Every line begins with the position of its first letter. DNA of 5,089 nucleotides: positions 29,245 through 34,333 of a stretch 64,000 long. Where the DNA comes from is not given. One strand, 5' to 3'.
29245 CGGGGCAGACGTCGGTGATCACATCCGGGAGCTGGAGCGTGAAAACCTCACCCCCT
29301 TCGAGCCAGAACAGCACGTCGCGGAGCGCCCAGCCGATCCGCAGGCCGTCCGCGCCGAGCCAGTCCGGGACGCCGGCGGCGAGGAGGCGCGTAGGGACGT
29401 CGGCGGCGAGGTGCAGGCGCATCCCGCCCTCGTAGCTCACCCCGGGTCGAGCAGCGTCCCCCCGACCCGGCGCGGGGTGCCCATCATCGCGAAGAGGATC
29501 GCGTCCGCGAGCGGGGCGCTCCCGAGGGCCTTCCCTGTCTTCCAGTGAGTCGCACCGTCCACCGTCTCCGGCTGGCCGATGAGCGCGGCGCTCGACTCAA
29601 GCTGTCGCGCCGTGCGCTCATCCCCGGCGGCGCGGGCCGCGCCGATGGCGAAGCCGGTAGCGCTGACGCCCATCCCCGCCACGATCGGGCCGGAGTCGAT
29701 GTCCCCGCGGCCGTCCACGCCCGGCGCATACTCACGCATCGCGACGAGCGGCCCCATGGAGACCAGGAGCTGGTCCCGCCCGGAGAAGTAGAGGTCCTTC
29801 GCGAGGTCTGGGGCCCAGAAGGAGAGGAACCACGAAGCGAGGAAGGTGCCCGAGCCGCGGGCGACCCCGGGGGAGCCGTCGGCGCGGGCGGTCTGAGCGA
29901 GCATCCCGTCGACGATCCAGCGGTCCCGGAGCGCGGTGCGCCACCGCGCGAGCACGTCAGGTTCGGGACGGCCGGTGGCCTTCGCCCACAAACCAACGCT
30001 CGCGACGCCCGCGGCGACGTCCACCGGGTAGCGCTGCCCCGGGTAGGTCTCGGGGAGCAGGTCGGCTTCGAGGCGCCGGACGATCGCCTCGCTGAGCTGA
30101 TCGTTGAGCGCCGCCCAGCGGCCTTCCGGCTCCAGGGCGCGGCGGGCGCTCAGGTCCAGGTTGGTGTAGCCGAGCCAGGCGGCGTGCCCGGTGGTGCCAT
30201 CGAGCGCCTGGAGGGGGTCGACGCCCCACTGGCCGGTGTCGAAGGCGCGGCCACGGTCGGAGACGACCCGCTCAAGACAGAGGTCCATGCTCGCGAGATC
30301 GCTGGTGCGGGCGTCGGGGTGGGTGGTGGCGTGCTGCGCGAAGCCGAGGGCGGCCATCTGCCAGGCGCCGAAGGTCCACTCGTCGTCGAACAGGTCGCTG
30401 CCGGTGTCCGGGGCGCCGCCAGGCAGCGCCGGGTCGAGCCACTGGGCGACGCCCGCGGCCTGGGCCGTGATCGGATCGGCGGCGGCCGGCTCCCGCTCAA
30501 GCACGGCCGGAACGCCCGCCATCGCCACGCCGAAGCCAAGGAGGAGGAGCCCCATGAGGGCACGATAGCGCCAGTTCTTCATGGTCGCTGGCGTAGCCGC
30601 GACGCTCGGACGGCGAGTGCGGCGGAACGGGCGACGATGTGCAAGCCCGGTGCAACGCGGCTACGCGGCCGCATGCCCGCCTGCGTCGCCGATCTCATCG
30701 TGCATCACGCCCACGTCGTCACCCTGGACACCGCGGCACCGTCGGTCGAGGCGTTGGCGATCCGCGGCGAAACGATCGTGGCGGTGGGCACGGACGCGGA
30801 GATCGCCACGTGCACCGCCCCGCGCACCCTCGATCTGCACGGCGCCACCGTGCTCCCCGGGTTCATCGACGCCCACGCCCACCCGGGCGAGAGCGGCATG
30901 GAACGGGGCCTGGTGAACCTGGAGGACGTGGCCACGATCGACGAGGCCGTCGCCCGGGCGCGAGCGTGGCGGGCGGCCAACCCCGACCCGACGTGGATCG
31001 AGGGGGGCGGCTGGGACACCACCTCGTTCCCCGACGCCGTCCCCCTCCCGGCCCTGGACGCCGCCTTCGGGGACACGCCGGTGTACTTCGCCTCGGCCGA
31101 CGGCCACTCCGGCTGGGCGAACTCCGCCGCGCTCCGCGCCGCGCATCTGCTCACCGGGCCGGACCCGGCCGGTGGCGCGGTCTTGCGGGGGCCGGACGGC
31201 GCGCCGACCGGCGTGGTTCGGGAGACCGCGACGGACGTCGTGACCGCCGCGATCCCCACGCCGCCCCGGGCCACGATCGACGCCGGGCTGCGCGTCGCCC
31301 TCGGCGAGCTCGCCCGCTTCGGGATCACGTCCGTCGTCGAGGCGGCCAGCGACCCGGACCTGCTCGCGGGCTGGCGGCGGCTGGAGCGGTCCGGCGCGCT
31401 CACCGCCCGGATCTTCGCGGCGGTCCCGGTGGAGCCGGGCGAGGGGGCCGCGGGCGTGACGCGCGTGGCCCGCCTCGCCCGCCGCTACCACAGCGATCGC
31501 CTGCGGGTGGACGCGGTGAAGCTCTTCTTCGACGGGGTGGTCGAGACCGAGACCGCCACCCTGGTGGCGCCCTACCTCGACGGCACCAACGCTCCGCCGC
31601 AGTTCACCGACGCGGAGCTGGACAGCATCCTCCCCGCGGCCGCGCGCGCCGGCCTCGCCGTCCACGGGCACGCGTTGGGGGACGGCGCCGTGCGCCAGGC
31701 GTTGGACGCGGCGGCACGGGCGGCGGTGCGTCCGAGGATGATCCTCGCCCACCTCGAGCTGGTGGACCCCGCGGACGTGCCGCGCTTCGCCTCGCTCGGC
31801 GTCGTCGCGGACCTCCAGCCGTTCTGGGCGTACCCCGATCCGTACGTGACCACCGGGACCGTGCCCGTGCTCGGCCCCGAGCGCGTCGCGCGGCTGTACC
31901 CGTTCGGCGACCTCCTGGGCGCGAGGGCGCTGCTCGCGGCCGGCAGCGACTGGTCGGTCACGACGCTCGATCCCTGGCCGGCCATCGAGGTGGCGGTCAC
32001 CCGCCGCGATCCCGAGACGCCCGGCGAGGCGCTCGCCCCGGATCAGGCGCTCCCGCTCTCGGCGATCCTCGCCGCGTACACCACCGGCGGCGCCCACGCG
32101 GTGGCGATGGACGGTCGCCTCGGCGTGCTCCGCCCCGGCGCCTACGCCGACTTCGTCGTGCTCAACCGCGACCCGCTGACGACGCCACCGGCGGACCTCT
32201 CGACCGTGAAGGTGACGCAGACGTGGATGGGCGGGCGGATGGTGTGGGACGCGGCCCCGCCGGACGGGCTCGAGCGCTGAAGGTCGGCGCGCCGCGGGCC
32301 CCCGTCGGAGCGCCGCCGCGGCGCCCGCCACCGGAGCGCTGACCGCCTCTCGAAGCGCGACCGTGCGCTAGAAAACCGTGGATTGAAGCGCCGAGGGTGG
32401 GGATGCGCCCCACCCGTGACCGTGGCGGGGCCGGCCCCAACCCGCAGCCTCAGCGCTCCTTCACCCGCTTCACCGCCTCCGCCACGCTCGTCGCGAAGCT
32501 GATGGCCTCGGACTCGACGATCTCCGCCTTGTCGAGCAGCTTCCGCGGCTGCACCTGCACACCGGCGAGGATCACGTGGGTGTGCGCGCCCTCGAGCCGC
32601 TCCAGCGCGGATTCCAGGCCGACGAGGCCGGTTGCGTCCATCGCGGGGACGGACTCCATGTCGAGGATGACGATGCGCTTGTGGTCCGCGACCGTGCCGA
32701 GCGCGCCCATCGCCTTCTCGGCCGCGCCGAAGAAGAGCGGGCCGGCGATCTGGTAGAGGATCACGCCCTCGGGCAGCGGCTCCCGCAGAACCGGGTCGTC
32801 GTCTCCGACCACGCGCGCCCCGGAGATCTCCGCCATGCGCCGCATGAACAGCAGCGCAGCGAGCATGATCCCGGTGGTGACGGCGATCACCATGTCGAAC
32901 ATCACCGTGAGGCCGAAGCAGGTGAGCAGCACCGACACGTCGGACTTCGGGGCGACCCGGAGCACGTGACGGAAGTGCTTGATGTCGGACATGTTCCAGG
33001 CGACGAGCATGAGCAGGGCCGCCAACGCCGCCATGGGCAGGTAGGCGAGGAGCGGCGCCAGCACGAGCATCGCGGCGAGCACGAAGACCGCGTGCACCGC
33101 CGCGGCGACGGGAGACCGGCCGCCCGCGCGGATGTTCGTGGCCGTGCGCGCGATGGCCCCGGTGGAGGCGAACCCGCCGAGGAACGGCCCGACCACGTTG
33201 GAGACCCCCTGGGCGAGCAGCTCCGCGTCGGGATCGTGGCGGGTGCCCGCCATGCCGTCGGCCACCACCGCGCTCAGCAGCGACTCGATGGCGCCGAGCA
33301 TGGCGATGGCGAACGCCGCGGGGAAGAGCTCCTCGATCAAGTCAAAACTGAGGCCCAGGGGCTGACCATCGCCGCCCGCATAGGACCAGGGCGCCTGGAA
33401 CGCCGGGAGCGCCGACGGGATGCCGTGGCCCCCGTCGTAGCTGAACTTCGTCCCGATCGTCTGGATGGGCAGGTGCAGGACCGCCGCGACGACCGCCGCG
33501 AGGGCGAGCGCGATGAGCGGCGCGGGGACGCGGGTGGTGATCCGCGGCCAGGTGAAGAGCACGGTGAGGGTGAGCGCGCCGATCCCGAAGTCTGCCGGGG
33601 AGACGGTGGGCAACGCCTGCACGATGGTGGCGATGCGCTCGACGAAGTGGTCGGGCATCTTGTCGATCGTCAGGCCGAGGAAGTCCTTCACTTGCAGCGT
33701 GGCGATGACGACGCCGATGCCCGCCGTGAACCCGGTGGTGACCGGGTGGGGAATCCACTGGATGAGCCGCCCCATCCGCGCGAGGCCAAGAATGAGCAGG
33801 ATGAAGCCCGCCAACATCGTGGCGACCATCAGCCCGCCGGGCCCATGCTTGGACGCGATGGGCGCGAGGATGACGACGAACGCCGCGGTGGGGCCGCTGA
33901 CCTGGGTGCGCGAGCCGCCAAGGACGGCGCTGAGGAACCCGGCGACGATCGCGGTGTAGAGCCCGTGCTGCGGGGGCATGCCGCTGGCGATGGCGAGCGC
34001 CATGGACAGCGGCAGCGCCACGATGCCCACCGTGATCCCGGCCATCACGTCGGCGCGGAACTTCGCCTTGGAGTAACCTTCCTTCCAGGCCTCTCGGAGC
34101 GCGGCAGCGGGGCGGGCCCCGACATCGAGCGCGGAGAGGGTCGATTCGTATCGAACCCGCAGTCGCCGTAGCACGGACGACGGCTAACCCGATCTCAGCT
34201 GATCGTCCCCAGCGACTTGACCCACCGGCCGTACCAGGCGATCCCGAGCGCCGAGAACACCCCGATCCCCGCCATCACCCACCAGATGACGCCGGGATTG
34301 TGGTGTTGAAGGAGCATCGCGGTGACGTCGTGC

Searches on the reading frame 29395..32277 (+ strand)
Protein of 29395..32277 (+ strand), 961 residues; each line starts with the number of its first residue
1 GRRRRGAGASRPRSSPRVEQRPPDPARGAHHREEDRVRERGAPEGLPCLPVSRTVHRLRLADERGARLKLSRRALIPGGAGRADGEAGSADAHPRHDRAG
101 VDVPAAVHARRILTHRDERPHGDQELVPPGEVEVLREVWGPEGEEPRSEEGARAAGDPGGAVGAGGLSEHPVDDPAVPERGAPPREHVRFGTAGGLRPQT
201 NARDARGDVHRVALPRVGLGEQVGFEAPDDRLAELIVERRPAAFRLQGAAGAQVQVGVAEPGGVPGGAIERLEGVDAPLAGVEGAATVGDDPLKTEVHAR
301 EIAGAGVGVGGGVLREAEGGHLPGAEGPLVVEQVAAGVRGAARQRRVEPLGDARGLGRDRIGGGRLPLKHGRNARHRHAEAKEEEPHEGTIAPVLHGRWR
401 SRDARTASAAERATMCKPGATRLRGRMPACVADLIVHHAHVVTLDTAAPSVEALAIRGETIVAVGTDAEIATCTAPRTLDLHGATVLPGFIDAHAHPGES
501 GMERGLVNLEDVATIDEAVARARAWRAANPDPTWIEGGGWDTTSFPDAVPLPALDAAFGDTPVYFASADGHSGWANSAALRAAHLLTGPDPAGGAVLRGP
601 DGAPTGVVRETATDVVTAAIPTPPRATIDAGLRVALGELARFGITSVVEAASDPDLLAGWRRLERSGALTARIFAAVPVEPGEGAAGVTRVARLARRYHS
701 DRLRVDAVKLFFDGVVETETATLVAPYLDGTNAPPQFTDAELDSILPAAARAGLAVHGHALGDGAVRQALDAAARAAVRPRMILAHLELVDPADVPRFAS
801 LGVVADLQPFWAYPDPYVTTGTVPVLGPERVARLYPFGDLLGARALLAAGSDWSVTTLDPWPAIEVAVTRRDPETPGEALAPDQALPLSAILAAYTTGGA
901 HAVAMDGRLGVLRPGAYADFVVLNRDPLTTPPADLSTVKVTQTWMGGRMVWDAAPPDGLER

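Call 29: search_protein_families(library=pfam, proteins=[window:29395-32277:+], max_evalue=0.001)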
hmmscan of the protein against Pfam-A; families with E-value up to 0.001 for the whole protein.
window:29395-32277:+ (961 aa): 2 families
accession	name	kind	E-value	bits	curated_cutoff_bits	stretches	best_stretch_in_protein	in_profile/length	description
PF07969.17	Amidohydro_3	-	6.1e-93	313.3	29.7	1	478-950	2-471/472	Amidohydrolase family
PF01979.26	Amidohydro_1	-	1.9e-18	67.2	25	1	881-950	276-345/345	Amidohydrolase family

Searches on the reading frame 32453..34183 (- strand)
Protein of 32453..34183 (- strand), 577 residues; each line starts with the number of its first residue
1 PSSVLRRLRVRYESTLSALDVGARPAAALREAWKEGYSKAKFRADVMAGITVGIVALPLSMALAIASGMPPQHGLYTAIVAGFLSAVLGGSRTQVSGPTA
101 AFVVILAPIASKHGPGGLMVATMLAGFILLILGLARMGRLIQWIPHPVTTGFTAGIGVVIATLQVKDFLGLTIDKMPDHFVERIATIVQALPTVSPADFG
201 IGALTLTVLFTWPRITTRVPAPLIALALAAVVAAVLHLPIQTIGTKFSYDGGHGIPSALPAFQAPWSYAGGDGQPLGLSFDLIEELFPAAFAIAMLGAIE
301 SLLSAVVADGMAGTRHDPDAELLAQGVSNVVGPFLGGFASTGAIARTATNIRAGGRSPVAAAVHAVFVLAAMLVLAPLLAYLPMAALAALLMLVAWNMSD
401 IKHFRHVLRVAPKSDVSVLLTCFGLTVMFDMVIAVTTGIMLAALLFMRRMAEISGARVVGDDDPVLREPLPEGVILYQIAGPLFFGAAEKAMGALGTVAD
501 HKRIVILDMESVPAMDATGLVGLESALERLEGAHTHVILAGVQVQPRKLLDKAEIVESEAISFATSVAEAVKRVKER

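Call 29: search_protein_families(library=pfam, proteins=[window:32453-34183:-], max_evalue=0.001)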
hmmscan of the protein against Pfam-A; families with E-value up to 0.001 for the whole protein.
window:32453-34183:- (577 aa): 2 families
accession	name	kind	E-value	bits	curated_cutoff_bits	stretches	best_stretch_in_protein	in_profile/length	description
PF00916.26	Sulfate_transp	-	1.5e-88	297.6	23.2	1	42-419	1-377/380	Sulfate permease family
PF01740.26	STAS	-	2.1e-14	53.6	22.6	1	472-570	8-106/106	STAS domain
